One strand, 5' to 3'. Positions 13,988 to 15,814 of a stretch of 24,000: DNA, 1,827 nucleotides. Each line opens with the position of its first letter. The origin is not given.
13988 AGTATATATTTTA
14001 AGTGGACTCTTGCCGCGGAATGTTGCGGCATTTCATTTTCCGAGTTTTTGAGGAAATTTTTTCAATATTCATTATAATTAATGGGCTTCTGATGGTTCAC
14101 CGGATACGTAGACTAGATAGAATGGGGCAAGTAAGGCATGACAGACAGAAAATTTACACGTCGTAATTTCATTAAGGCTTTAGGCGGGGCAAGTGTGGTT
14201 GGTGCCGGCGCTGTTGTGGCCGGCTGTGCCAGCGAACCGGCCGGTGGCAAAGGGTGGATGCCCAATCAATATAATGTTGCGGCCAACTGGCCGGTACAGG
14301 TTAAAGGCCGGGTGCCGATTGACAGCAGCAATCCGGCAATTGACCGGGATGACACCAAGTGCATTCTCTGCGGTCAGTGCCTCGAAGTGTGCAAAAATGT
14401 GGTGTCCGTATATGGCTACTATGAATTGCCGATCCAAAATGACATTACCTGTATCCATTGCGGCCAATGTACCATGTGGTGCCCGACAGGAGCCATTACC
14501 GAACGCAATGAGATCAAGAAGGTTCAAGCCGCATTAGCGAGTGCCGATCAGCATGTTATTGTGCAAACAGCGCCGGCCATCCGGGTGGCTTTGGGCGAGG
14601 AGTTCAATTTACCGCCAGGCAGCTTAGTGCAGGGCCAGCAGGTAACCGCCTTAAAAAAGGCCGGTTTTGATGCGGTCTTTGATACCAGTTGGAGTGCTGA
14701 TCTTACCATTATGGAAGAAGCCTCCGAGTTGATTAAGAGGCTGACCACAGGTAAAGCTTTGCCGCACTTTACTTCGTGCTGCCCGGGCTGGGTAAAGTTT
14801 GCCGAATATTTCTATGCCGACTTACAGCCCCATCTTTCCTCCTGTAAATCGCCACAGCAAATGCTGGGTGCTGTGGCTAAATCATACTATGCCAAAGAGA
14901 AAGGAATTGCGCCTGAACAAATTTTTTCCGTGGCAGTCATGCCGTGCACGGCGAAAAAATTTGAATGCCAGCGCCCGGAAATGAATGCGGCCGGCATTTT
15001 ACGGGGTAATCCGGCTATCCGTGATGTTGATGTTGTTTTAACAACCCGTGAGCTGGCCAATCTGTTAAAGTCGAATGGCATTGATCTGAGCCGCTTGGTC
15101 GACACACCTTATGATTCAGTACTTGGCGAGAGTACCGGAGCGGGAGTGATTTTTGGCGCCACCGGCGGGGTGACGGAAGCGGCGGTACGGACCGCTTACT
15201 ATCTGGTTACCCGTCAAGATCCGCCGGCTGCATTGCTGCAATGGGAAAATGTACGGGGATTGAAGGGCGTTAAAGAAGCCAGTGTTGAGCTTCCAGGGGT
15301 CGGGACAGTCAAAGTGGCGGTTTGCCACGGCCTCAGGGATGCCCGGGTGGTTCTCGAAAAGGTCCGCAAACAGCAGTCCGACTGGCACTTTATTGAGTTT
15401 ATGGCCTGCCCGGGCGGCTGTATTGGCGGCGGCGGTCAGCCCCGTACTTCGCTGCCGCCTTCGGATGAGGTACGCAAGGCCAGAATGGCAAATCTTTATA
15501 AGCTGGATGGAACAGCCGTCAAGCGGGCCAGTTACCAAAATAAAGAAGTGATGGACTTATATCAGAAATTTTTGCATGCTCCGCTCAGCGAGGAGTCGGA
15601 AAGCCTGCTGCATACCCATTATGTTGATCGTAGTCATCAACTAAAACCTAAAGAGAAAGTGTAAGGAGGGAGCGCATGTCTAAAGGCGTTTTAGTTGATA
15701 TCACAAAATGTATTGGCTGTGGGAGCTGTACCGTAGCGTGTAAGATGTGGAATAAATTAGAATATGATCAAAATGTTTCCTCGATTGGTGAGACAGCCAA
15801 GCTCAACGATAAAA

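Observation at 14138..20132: Two tandem Tat-exported [FeFe]-hydrogenase operons, each coupled to a different membrane (quinone-type) module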

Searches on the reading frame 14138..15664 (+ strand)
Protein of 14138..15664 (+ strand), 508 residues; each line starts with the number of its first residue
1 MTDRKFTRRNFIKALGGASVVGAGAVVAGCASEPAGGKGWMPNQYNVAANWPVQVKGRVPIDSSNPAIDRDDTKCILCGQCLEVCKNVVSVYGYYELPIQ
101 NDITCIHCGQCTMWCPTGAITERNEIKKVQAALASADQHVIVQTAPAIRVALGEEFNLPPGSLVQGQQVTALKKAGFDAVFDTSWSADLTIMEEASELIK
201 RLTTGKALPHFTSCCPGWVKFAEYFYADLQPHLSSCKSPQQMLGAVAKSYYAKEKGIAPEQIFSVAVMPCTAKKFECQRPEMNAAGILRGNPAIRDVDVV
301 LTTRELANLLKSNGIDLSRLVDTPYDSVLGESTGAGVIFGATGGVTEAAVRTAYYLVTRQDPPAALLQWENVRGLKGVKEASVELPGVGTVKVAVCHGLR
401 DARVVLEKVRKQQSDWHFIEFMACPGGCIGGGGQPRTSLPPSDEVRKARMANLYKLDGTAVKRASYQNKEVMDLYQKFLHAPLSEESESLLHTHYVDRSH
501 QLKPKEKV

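Call 3: search_protein_families(library=pfam, proteins=[window:14138-15664:+], max_evalue=0.01)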
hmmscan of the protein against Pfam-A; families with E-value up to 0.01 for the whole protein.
window:14138-15664:+ (508 aa): 14 families
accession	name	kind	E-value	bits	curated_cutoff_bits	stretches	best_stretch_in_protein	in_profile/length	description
PF02906.19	Fe_hyd_lg_C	-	5.6e-96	321.3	22.1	1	138-432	1-245/245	Iron only hydrogenase large subunit, C-terminal domain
PF02256.22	Fe_hyd_SSU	-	2.3e-18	66.4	24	1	443-498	1-56/56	Iron hydrogenase small subunit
PF13237.11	Fer4_10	-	1.2e-08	35.2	25.5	1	99-130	3-36/53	4Fe-4S dicluster domain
PF13187.11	Fer4_9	-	2.1e-07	31.3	27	1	74-120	1-52/52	4Fe-4S dicluster domain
PF12797.12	Fer4_2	-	1.2e-06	28.5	24.5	1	104-117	9-22/22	4Fe-4S binding domain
PF00037.32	Fer4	-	1.3e-06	28.4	21.1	2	105-121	8-24/24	4Fe-4S binding domain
PF13484.11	Fer4_16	-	2.5e-06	28.6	30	1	105-128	2-26/66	4Fe-4S double cluster binding domain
PF12838.12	Fer4_7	-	2.7e-06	28.2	27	2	74-119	1-52/52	4Fe-4S dicluster domain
PF13534.11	Fer4_17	-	1.3e-05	26.1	22.2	0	105-136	2-32/61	4Fe-4S dicluster domain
PF12837.12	Fer4_6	-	2.5e-05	24.5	25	2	69-86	3-20/24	4Fe-4S binding domain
PF13183.11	Fer4_8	-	0.00043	21.2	27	0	104-131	4-31/68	4Fe-4S dicluster domain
PF17179.9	Fer4_22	-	0.00059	21.1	27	0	104-127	1-24/95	4Fe-4S dicluster domain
PF14697.11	Fer4_21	-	0.00067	20.2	35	1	71-120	4-57/59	4Fe-4S dicluster domain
PF25160.1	LdpA_Fe-S-bd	-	0.0028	17.8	27.6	0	104-124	27-47/49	LdpA Fe-S cluster-binding domain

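Call 4: search_protein_families(library=ncbifam, proteins=[window:14138-15664:+], max_evalue=0.01)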
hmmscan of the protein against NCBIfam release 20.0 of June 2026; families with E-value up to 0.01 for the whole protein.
window:14138-15664:+ (508 aa): 42 families (the best 25 are shown)
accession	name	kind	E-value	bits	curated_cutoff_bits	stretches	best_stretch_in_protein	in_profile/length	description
NF040763.1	FeFe_hydrog_A6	exception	2.7e-175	584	765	1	58-498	130-571/571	NADH-dependent [FeFe] hydrogenase, group A6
TIGR02512.1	FeFe_hydrog_A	subfamily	7.5e-146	485.8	405.95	1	67-436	1-374/375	[FeFe] hydrogenase, group A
NF040762.1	Hydr_FeFe_Clost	exception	3.9e-129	431.9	900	1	61-495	132-571/572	ferredoxin hydrogenase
TIGR04105.1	FeFe_hydrog_B1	subfamily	3e-50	171.2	450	2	103-352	188-405/462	monomeric [FeFe] hydrogenase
NF040770.1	hetero_SS_HdrA2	exception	6.3e-09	34.5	1100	1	23-131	528-635/777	CoB-CoM heterodisulfide reductase HdrA2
NF040864.1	HgcB_ferredoxin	equivalog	1.4e-08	34.5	99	1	70-126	11-67/93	mercury methylation ferredoxin HgcB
NF004537.0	PRK05888.1-3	equivalog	7.4e-08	32.1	163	1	104-174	114-179/204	NADH-quinone oxidoreductase subunit NuoI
TIGR04395.1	cutC_activ_rSAM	equivalog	6e-07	29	360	1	72-191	53-173/309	choline TMA-lyase-activating enzyme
NF043039.1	HgcAB_like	equivalog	1.8e-06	27.8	285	1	52-120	287-349/350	HgcAB-like fusion protein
TIGR02494.1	PFLE_PFLC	subfamily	1.8e-06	27.5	174.35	1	71-138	46-115/293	glycyl-radical enzyme activating protein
NF043069.1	T4HPD_activ_SAM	equivalog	2.3e-06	27.2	425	1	67-132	45-109/299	trans-4-hydroxy-L-proline dehydratase activase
NF005745.0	PRK07569.1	equivalog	3.5e-06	26.5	333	1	58-125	131-212/238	bidirectional hydrogenase complex protein HoxU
TIGR02912.1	sulfite_red_C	equivalog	1.3e-05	24.4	324.1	1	71-125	167-223/314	sulfite reductase subunit C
NF058577.1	FdxA_fam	equivalog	1.8e-05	24.8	65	1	104-131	8-35/52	4Fe-4S ferredoxin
NF038196.1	ferrodoxin_EFR1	subfamily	2.2e-05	24.6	75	1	72-126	183-235/242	EFR1 family ferrodoxin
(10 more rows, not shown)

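Call 8: find_encoding_contigs(protein=window:14138-15664:+, flank=10000, max_places=6)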
Protein window:14138-15664:+ (508 aa): 1 contig read that carries it; 1 place shown.
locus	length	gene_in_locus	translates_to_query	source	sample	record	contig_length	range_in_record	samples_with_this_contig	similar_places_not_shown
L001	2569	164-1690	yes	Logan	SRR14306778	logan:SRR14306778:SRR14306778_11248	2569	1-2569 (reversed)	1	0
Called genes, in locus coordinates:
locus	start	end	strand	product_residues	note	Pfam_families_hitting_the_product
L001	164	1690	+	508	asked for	PF12838:Fer4_7 (faint), PF13534:Fer4_17 (faint), PF13237:Fer4_10 (faint), PF13484:Fer4_16 (faint), PF00037:Fer4 (faint), PF13187:Fer4_9 (weak), PF02906:Fe_hyd_lg_C, PF02256:Fe_hyd_SSU, +2 more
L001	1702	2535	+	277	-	PF12797:Fer4_2 (faint), PF12837:Fer4_6 (faint), PF13237:Fer4_10 (faint), PF14697:Fer4_21 (faint), PF12838:Fer4_7, PF13187:Fer4_9 (faint), PF13247:Fer4_11, PF00037:Fer4 (weak)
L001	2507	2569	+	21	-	?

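Call 11: find_related_loci(query=window:14138-15664:+, collection=genome_contigs, flank=8000)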
Query window:14138-15664:+ (508 aa) in genome_contigs; peptide patterns used: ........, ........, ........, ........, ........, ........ (x = any residue, [..] = any of these).
277 stretches matched a pattern; 264 encode a relative of the query (tblastn E <= 1e-3); the best 80 are kept; 79 distinct loci.
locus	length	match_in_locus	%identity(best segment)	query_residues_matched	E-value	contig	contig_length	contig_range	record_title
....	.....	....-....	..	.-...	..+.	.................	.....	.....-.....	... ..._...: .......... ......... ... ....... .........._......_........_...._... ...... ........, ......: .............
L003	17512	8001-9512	67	7-507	0e+0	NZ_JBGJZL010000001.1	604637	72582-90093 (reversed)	Pelosinus sp. sgz500959 Scaffold1, whole genome shotgun sequence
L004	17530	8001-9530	65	3-508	0e+0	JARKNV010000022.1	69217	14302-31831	MAG: Selenomonadales bacterium isolate D110_maxbin.017 k141_130586, whole genome shotgun sequence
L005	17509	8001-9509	65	6-507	0e+0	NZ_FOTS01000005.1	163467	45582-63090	Pelosinus propionicus DSM 13327, whole genome shotgun sequence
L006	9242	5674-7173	65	6-502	0e+0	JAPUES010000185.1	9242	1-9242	MAG: Sporomusaceae bacterium isolate labscale reactor_MAG31 NODE_4656_length_9242_cov_7.628823, whole genome shotgun seq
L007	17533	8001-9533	59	4-506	0e+0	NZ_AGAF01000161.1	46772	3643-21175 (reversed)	Desulfosporosinus sp. OT TOU.assembly.249, whole genome shotgun sequence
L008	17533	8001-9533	58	4-506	0e+0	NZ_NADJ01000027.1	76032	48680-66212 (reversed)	Desulfosporosinus sp. FKB FKB_QYN_aSRB_gapCloser.final_scaffold_27, whole genome shotgun sequence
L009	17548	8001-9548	58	4-508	0e+0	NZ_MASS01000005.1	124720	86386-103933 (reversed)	Desulfosporosinus sp. BG contig00005, whole genome shotgun sequence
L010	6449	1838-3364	58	5-506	0e+0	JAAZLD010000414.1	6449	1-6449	MAG: Desulfitobacterium sp. isolate AS23ysBPME_164 269581_AS23, whole genome shotgun sequence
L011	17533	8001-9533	58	4-506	0e+0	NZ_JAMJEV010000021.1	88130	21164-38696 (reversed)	Desulfosporosinus nitroreducens strain P130 NODE_21_length_88130_cov_150.568056, whole genome shotgun sequence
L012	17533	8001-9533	58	4-506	0e+0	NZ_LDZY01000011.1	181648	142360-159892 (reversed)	Desulfosporosinus acididurans strain M1 DEAC_contig000011, whole genome shotgun sequence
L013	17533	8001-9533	58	4-506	0e+0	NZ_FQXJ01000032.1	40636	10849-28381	Desulfosporosinus lacus DSM 15449, whole genome shotgun sequence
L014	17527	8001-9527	58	6-506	0e+0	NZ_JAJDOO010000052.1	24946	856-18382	Desulfosporosinus sp. SRJS8 NODE_52_length_24946_cov_43.849142, whole genome shotgun sequence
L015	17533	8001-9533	57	4-506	0e+0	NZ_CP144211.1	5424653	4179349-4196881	Desulfosporosinus paludis strain SB140 chromosome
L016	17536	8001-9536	58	4-506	0e+0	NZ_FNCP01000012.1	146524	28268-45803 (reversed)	Desulfosporosinus hippei DSM 8344, whole genome shotgun sequence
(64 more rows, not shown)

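Call 54: find_homologous_proteins(query=window:14138-15664:+, max_evalue=1e-60)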
Query window:14138-15664:+ (508 aa): 8000 proteins with E <= 1e-60 among 8000 candidates; the best 120 are listed.
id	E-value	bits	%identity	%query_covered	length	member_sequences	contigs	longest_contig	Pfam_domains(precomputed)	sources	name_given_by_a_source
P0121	0.0e+0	1175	100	100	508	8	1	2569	PF02906.20,PF12797.13,PF02256.23,PF12837.13,PF00037.33,PF13484.12,PF12838.13,PF13534.12,PF13237.12,PF13187.12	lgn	-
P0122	0.0e+0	1049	87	99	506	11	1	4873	PF02906.20,PF12797.13,PF02256.23,PF12837.13,PF00037.33,PF13484.12,PF12838.13,PF13534.12,PF13237.12,PF13187.12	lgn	-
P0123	1.3e-245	834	70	99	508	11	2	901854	PF02906.20,PF02256.23,PF00037.33,PF13237.12,PF13187.12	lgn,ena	-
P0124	5.3e-244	829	69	99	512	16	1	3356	PF02906.20,PF12797.13,PF02256.23,PF00037.33,PF13484.12,PF12838.13,PF13237.12,PF13183.12,PF13187.12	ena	-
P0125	2.6e-242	823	69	99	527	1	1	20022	PF02906.20,PF12797.13,PF02256.23,PF13237.12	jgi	jgi:iron-only hydrogenase group A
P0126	1.3e-240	818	67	99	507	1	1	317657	PF02906.20,PF02256.23,PF00037.33,PF13484.12,PF13237.12,PF13187.12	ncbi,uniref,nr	ncbi:putative secreted protein [Propionispora sp. 2/2-37]|uniref:[FeFe] hydrogenase, group A n=1 Tax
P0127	2.0e-240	817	66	100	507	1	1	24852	PF17179.10,PF02906.20,PF02256.23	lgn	-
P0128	2.1e-240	817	68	99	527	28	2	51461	PF14697.12,PF02906.20,PF02256.23,PF13237.12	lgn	-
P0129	5.9e-240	816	66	99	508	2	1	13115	PF14697.12,PF02906.20,PF12797.13,PF02256.23,PF00037.33,PF12838.13,PF13237.12,PF13183.12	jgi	jgi:iron-only hydrogenase group A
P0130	2.7e-238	810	68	99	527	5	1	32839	PF02906.20,PF02256.23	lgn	-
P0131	1.4e-236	804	66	100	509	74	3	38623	PF02906.20,PF12797.13,PF02256.23,PF00037.33,PF13237.12,PF13187.12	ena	-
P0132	2.3e-236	804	69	99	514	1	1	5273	PF14697.12,PF02906.20,PF02256.23,PF12837.13,PF00037.33,PF13484.12,PF12838.13,PF13237.12,PF13187.12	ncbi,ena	-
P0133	1.3e-235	801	67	99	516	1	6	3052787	PF02906.20,PF12797.13,PF02256.23,PF12838.13,PF13237.12,PF13187.12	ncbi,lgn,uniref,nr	ncbi:hydrogenase, Fe-only [Desulfotomaculum nigrificans CO-1-SRB]|uniref:Hydrogenase, Fe-only n=1 Ta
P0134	2.0e-235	801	67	100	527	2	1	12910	PF14697.12,PF02906.20,PF02256.23,PF13187.12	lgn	-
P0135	1.1e-233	795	66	99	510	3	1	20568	PF14697.12,PF02906.20,PF12797.13,PF02256.23,PF00037.33,PF13484.12,PF12838.13,PF13237.12,PF13187.12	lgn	-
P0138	2.9e-233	793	66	99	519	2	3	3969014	PF02906.20,PF12797.13,PF02256.23,PF12838.13,PF13237.12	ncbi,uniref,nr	ncbi:[FeFe] hydrogenase, group A [Desulforamulus ruminis]|uniref:Hydrogenase, Fe-only n=1 Tax=Desulf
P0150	3.6e-230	783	66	99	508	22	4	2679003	PF02906.20,PF12797.13,PF02256.23,PF00037.33,PF13484.12,PF13237.12,PF13187.12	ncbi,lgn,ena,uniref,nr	ncbi:[FeFe] hydrogenase, group A [Anaerosinus gibii]|uniref:[FeFe] hydrogenase, group A n=1 Tax=Sele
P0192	4.1e-215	734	62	98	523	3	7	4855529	PF02906.20,PF12797.13,PF02256.23,PF12838.13,PF13237.12,PF13183.12,PF13187.12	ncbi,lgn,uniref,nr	ncbi:[FeFe] hydrogenase, group A [Desulfoscipio gibsoniae]|uniref:Hydrogenase, Fe-only n=1 Tax=Desul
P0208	2.4e-211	721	63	99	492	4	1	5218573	PF02906.20,PF12797.13,PF02256.23,PF12838.13,PF13237.12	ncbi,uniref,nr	ncbi:[FeFe] hydrogenase, group A [Sporomusa sp. KB1]|uniref:[FeFe] hydrogenase, group A n=1 Tax=Spor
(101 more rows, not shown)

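Call 55: find_encoding_contigs(protein=P0138, flank=5000, max_places=1)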
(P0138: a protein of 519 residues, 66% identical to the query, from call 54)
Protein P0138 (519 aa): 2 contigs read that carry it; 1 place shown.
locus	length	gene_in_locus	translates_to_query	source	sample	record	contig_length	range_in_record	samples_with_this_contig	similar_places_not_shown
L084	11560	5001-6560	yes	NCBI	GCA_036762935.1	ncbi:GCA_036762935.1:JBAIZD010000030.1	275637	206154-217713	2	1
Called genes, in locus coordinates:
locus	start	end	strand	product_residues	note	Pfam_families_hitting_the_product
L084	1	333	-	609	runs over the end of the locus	PF00009:GTP_EFTU, PF01926:MMR_HSR1 (faint), PF22042:EF-G_D2, PF03144:GTP_EFTU_D2, PF00679:EFG_C, PF21018:BipA_C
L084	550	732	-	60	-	-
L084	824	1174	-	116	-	-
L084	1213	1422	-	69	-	-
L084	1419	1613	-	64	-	-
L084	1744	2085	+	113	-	PF04020:Phage_holin_4_2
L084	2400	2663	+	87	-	PF00269:SASP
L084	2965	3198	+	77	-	PF06803:DUF1232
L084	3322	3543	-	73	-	-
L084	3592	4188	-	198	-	-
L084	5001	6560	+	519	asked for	PF12838:Fer4_7 (faint), PF12797:Fer4_2 (faint), PF13237:Fer4_10 (faint), PF02906:Fe_hyd_lg_C, PF02256:Fe_hyd_SSU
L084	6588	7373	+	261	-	PF00037:Fer4 (faint), PF12797:Fer4_2 (weak), PF12837:Fer4_6 (faint), PF13237:Fer4_10 (faint), PF12838:Fer4_7, PF13187:Fer4_9 (faint), PF13247:Fer4_11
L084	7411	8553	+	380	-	-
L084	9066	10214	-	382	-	PF17201:Cache_3-Cache_2, PF17203:sCache_3_2, PF17202:sCache_3_3, PF00672:HAMP (weak), PF01022:HTH_5, PF04703:FaeA (weak), PF08220:HTH_DeoR (weak), PF08279:HTH_11, +3 more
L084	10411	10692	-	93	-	-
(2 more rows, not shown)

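Call 56: find_encoding_contigs(protein=P0192, flank=5000, max_places=1)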
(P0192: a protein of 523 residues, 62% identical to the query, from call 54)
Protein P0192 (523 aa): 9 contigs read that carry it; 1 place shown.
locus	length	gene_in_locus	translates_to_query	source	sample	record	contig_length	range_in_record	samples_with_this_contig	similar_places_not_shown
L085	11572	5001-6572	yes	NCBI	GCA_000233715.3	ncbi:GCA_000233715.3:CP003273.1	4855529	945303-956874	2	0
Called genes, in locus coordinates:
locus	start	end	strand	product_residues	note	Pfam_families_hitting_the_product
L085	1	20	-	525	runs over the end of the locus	PF04055:Radical_SAM, PF06968:BATS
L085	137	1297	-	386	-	PF04055:Radical_SAM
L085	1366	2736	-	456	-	PF00350:Dynamin_N (faint), PF01926:MMR_HSR1, PF02421:FeoB_N (faint), PF00009:GTP_EFTU, PF18128:HydF_dimer, PF18133:HydF_tetramer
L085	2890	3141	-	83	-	PF21699:TM1266-like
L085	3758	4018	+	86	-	PF02416:TatA_B_E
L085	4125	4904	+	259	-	PF00902:TatC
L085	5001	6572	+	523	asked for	PF13187:Fer4_9 (faint), PF12838:Fer4_7 (faint), PF12797:Fer4_2 (faint), PF13237:Fer4_10 (faint), PF13183:Fer4_8 (faint), PF02906:Fe_hyd_lg_C, PF02256:Fe_hyd_SSU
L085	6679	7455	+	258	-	PF12797:Fer4_2 (faint), PF13237:Fer4_10 (faint), PF14697:Fer4_21 (faint), PF12838:Fer4_7 (weak), PF13247:Fer4_11, PF00037:Fer4 (weak), PF12837:Fer4_6 (weak), PF13187:Fer4_9 (weak), +1 more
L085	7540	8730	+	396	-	PF03916:NrfD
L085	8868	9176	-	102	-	PF08305:NPCBM (weak)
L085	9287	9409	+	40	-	-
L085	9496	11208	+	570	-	PF00939:Na_sulph_symp, PF03600:CitMHS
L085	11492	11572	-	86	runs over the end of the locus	PF01597:GCV_H (faint), PF00364:Biotin_lipoyl, PF25917:BSH_RND (weak), PF25973:BSH_CzcB (faint), PF25984:BSH_YknX (weak)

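Call 57: find_encoding_contigs(protein=P0208, flank=8000, max_places=1)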
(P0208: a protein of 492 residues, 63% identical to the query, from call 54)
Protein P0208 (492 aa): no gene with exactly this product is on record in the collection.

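Call 68: search_solved_structures(query=window:14138-15664:+, max_evalue=1e-60)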
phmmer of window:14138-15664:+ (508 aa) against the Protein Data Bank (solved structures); distinct sequences matched with E-value up to 1e-60: 43.
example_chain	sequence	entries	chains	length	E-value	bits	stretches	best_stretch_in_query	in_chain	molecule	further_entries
8a6t_A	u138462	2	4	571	1.2e-129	436.7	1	65-499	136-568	Electron bifurcating hydrogenase subunit HydA1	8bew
7q4v_A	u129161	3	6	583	6.2e-120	404.7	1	60-496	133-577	Iron hydrogenase HydA1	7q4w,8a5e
8ryh_A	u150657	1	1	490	2.2e-119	402.9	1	68-503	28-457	Periplasmic [Fe] hydrogenase large subunit,Periplasmic [Fe] hydrogenase small subunit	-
9gbu_A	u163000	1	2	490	1e-116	394.1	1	68-503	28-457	Periplasmic [Fe] hydrogenase large subunit,Periplasmic [Fe] hydrogenase small subunit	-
9gnk_A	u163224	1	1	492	5.4e-114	385.1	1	68-503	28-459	Periplasmic [Fe] hydrogenase large subunit,Periplasmic [Fe] hydrogenase small subunit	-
7qv7_D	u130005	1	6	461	9.9e-114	384.2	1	74-499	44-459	Hydrogen dependent carbon dioxide reductase subunit HydA2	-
8ru6_B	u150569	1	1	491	1.2e-112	380.6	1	68-503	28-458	Periplasmic [Fe] hydrogenase large subunit,CpI,Periplasmic [Fe] hydrogenase small subunit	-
9rj9_A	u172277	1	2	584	8e-107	361.4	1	45-496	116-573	Iron hydrogenase 1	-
4xdc_A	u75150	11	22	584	1.6e-106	360.4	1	45-496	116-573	Iron hydrogenase 1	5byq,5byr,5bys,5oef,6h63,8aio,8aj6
4xdd_A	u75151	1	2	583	1.7e-106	360.4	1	45-496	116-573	Iron hydrogenase 1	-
8cjy_A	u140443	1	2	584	2.2e-106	360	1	45-496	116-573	Iron hydrogenase 1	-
1c4a_A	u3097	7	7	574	3.2e-106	359.5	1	45-495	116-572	PROTEIN (FE-ONLY HYDROGENASE) | PROTEIN (PERIPLASMIC HYDROGENASE 1) | Iron hydrogenase 1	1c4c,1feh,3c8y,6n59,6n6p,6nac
6gm2_A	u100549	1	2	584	4.2e-106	359.1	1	45-496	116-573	Iron hydrogenase 1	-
6yf4_A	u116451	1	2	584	4.2e-106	359.1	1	45-496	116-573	Iron hydrogenase 1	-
6gm8_A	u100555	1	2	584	4.2e-106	359.1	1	45-496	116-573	Iron hydrogenase 1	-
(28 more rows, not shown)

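Call 76: find_encoding_contigs(protein=P0123, flank=7000, max_places=1)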
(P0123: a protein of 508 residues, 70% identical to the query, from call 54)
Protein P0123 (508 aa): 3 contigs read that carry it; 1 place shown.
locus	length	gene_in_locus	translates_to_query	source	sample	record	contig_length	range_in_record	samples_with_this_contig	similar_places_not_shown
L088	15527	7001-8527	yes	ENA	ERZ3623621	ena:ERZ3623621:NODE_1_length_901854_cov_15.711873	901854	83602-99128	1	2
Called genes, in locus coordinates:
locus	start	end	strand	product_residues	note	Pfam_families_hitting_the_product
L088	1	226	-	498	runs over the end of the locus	PF00115:COX1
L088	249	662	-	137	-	PF00034:Cytochrom_C, PF13442:Cytochrome_CBB3 (weak)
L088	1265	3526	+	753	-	PF02562:PhoH (faint), PF13245:AAA_19 (faint), PF00580:UvrD-helicase (weak), PF13361:UvrD_C (faint), PF13538:UvrD_C_2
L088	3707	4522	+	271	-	PF02113:Peptidase_S13 (weak), PF00768:Peptidase_S11, PF13354:Beta-lactamase2 (faint)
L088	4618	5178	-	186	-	PF13560:HTH_31, PF01381:HTH_3, PF12844:HTH_19, PF13443:HTH_26 (weak), PF07883:Cupin_2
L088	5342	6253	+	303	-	PF00892:EamA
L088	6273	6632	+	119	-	PF00190:Cupin_1 (weak), PF07883:Cupin_2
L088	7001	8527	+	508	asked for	PF13187:Fer4_9 (faint), PF13237:Fer4_10 (faint), PF00037:Fer4 (faint), PF02906:Fe_hyd_lg_C, PF02256:Fe_hyd_SSU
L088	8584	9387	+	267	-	PF12797:Fer4_2 (weak), PF12837:Fer4_6 (faint), PF14697:Fer4_21 (faint), PF12838:Fer4_7 (weak), PF13247:Fer4_11, PF00037:Fer4 (weak), PF13237:Fer4_10 (weak), PF13187:Fer4_9 (weak)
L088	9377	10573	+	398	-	PF03916:NrfD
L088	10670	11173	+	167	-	PF20617:DUF6803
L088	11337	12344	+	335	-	PF00389:2-Hacid_dh, PF02826:2-Hacid_dh_C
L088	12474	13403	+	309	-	PF00892:EamA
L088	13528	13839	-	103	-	PF13192:Thioredoxin_3 (weak)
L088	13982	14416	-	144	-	PF22381:Staph_reg_Sar_Rot (weak), PF12802:MarR_2, PF01047:MarR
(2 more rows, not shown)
